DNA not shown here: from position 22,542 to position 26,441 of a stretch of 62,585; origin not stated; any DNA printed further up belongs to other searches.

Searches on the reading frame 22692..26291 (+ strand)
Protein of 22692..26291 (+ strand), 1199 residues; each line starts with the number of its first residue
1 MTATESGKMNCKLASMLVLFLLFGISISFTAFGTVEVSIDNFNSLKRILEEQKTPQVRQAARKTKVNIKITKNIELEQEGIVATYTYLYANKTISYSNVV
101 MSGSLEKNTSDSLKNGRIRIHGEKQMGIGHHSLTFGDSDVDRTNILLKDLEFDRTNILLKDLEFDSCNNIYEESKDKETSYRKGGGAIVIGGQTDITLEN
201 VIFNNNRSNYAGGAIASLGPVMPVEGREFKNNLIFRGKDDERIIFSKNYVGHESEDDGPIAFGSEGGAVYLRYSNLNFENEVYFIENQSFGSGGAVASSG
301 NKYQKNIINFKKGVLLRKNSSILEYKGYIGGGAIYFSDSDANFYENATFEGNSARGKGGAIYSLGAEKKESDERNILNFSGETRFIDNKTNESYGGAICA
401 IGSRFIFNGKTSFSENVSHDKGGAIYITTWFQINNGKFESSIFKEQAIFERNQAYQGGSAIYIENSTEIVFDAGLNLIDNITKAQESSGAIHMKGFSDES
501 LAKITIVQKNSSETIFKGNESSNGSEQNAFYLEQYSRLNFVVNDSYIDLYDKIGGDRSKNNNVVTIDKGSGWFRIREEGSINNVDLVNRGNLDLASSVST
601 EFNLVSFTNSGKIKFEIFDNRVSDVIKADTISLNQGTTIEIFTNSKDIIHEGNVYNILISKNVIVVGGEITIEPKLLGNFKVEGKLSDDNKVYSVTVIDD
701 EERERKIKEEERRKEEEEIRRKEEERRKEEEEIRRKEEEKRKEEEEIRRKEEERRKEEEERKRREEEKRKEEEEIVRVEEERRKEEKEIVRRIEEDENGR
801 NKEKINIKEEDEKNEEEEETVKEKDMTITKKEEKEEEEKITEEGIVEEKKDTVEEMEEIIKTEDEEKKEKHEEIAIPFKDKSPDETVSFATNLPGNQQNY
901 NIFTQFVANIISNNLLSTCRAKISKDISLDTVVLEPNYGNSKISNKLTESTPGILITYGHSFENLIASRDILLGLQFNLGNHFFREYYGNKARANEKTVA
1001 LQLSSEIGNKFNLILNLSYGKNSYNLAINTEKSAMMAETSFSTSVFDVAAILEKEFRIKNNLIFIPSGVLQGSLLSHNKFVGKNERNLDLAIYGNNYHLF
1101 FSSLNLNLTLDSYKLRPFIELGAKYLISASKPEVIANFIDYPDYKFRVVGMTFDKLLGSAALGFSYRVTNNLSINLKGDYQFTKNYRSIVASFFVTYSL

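Call 26: search_protein_families(library=pfam, proteins=[window:22692-26291:+], max_evalue=0.0001)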
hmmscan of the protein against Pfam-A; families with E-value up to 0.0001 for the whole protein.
window:22692-26291:+ (1199 aa): 1 family
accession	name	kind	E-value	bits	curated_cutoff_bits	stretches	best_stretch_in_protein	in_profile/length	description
PF02415.23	Chlam_PMP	-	1.6e-17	62.1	20.6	0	347-363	2-18/19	Chlamydia polymorphic membrane protein (Chlamydia_PMP) repeat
